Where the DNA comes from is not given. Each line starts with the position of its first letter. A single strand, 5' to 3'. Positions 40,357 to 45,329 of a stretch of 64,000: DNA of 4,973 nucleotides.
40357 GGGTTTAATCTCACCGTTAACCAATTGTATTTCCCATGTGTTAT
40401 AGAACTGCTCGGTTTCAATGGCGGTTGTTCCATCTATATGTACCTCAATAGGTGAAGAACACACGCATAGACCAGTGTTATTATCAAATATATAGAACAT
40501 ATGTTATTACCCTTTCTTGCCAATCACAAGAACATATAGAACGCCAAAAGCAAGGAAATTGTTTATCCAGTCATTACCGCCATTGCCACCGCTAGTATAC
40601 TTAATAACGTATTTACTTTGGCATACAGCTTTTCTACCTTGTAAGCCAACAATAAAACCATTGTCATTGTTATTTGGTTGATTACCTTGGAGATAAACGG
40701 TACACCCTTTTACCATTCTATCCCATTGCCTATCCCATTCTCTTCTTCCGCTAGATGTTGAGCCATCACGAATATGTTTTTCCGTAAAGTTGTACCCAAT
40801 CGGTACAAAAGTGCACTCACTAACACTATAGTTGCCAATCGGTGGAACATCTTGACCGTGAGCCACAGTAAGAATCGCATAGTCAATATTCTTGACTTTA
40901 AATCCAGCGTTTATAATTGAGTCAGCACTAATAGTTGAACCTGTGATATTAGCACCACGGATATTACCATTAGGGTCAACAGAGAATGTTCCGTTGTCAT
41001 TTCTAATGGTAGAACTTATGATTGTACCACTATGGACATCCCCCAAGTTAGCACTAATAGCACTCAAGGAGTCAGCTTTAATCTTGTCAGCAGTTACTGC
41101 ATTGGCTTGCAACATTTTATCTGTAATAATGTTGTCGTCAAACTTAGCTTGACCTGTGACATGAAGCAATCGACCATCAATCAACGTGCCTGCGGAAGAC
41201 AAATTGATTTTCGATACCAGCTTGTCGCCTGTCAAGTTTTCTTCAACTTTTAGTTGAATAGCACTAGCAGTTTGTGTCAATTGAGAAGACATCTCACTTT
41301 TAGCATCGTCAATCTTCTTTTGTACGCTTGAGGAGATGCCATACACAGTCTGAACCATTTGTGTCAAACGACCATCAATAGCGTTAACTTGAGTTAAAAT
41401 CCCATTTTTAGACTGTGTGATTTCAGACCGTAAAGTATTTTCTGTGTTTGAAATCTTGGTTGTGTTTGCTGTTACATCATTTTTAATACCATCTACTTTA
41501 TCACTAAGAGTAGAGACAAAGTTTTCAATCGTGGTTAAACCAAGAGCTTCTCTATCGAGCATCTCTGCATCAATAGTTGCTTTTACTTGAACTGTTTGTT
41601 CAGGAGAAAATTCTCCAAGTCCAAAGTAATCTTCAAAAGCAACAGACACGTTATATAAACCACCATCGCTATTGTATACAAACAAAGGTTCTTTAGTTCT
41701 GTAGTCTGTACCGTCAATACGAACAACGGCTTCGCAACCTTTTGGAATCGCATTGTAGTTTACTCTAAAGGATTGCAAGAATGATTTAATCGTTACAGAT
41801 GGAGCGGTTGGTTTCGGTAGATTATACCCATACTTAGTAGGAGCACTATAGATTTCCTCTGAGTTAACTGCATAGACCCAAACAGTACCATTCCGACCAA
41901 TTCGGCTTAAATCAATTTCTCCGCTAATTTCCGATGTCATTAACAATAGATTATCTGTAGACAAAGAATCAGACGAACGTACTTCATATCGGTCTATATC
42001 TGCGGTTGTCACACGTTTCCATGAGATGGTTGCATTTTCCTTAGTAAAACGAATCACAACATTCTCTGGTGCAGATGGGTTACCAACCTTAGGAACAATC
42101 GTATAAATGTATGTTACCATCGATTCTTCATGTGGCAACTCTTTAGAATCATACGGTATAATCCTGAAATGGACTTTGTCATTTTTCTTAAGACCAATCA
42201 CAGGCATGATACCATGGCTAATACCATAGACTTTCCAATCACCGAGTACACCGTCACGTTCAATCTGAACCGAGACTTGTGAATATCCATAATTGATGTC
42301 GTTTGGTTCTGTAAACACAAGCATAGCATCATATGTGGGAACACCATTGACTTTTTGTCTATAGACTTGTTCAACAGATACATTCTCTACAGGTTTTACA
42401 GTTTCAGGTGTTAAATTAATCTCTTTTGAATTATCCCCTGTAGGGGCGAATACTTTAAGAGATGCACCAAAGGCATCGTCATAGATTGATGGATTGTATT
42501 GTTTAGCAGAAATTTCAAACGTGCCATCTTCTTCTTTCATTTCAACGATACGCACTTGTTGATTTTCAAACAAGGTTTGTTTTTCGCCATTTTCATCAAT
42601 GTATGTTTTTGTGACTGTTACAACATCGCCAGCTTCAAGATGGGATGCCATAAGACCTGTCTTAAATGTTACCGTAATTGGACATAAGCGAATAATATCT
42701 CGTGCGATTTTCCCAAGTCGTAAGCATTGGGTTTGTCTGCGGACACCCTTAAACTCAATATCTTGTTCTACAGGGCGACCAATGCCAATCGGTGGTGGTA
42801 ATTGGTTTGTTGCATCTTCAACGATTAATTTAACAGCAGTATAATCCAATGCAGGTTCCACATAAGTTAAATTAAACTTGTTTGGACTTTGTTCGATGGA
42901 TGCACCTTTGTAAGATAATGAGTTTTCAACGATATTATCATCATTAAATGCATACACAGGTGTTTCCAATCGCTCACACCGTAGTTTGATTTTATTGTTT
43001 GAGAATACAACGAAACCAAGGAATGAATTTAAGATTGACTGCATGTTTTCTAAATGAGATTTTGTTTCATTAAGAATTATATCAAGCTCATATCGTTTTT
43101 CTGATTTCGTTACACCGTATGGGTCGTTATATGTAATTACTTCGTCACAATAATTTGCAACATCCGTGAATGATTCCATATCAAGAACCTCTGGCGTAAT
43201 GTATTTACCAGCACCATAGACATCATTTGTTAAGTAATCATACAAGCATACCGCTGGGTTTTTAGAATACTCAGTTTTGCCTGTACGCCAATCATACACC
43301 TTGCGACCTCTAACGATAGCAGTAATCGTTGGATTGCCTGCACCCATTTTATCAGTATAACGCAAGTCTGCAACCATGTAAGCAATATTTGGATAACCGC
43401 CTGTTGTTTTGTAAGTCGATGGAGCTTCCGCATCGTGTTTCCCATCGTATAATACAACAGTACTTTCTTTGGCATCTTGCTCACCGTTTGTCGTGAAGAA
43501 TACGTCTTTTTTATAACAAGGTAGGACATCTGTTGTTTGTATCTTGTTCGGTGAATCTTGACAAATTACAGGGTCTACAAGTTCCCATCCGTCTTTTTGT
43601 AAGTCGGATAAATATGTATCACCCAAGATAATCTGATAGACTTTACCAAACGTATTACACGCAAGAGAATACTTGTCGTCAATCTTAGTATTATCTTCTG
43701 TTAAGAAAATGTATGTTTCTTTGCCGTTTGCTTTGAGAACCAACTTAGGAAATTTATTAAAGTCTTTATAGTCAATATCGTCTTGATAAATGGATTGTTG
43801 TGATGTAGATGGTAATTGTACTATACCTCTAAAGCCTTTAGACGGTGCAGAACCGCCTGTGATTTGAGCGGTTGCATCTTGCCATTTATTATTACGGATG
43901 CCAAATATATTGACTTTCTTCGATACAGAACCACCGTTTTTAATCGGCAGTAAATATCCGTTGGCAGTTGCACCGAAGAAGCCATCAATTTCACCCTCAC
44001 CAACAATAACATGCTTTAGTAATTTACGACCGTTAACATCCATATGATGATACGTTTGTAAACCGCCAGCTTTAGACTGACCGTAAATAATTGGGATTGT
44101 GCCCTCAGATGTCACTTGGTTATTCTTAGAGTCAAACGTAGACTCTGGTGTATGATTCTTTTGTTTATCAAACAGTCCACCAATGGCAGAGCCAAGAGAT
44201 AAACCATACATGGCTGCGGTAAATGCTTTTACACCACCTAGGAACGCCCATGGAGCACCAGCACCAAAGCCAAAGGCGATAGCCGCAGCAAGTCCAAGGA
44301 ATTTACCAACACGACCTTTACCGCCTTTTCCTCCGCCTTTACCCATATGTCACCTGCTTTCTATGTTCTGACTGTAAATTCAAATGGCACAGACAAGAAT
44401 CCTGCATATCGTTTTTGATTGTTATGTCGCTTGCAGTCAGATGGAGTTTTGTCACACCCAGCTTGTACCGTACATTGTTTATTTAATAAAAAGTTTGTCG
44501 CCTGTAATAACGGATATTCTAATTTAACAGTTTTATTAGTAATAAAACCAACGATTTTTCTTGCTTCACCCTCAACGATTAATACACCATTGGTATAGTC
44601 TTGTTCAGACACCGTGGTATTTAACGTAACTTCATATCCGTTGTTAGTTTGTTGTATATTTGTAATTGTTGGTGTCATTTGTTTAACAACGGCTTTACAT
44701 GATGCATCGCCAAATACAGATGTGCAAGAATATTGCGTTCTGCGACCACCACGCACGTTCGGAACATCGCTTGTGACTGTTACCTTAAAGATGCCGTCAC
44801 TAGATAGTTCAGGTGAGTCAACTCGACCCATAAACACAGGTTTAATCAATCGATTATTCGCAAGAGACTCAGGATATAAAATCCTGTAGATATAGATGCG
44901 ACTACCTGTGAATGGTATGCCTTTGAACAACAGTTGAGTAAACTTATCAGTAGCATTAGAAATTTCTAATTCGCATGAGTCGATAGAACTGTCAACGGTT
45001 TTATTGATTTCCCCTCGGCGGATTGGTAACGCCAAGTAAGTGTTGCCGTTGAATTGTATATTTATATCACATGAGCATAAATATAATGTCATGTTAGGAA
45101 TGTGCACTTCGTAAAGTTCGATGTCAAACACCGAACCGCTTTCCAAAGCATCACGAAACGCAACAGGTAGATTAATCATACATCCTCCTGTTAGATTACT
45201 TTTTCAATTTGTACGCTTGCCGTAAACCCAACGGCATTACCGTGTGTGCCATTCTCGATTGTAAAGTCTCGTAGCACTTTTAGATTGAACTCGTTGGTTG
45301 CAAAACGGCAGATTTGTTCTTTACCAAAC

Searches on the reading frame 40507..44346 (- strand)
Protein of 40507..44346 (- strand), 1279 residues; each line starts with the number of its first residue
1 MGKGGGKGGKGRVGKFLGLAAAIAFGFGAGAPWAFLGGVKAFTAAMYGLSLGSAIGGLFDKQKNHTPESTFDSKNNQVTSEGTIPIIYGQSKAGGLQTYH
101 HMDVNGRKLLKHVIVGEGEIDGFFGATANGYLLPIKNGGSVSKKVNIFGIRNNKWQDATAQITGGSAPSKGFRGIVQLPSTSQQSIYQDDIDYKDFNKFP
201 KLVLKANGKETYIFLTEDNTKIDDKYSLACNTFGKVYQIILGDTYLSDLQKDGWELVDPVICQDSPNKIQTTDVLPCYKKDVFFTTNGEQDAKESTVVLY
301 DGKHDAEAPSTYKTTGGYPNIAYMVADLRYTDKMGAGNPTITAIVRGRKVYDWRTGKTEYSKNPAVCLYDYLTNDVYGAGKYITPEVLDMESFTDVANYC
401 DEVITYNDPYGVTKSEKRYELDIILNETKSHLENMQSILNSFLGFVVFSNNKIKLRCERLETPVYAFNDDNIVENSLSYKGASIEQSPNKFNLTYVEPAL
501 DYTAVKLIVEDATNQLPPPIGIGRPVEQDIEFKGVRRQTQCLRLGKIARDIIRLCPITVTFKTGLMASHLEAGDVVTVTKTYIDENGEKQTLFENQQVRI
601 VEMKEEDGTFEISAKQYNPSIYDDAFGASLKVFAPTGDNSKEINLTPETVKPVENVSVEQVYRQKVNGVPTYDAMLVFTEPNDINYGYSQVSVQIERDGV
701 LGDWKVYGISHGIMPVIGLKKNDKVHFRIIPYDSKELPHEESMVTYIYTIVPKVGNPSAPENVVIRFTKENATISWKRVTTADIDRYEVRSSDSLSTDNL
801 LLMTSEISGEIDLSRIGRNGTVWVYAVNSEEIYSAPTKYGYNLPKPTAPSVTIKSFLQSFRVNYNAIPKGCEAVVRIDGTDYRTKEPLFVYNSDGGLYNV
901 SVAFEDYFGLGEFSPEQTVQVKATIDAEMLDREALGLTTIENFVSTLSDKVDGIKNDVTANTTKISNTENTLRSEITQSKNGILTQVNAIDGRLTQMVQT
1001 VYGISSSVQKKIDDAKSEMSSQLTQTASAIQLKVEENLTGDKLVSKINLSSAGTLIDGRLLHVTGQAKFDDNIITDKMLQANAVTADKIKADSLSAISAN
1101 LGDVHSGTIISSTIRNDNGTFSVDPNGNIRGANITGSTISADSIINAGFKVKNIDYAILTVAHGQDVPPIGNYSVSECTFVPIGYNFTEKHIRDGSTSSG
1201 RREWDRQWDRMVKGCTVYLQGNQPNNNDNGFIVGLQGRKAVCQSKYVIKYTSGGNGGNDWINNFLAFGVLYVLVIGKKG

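Call 9: search_protein_families(library=phrogs, proteins=[window:40507-44346:-], max_evalue=0.00001)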
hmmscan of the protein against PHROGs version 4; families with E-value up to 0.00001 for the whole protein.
window:40507-44346:- (1279 aa): 9 families
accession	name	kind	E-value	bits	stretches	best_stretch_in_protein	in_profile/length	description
phrog_31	-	tail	2.9e-64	218.5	2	316-580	470-742/1565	central tail fiber J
phrog_5616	-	tail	4.2e-32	112.3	1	320-649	183-522/873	tail fiber protein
phrog_1101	-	tail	2.4e-29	102.9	1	885-1113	904-1091/1405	tail protein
phrog_1727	-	tail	1e-25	90.6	1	357-580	271-485/1174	tail protein and host specificity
phrog_2589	-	tail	1.8e-24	85.4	1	356-581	272-486/3686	tail protein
phrog_37728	-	unknown function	1.5e-23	83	1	332-623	168-451/1894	-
phrog_2148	-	tail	1.2e-16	61.2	1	355-580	12-228/901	tail fiber protein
phrog_10652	-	unknown function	3.3e-08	34.1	1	355-586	19-245/328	-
phrog_1330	-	tail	4.3e-07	29.2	0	1018-1114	956-1048/1361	tail protein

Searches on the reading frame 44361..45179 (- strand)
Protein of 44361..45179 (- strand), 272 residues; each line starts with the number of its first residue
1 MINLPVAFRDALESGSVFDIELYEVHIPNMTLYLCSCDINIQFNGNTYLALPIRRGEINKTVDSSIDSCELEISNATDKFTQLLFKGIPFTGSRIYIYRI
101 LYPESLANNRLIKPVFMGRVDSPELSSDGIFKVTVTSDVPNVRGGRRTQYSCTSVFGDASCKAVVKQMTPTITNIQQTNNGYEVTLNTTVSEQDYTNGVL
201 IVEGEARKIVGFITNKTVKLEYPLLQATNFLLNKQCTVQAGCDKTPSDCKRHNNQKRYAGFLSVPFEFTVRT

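Call 29: search_protein_families(library=pfam, proteins=[window:44361-45179:-], max_evalue=0.01)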
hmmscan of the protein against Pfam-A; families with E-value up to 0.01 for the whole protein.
window:44361-45179:- (272 aa): 2 families
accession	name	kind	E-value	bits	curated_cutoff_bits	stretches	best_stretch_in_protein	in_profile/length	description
PF09931.15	Phage_phiJL001_Gp84_N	-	7.1e-11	43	26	1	7-163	3-159/160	Baseplate hub protein, N-terminal attachment domain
PF09356.15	Phage_BR0599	-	3.6e-07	30.9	22.9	1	195-265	3-77/80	Phage conserved hypothetical protein BR0599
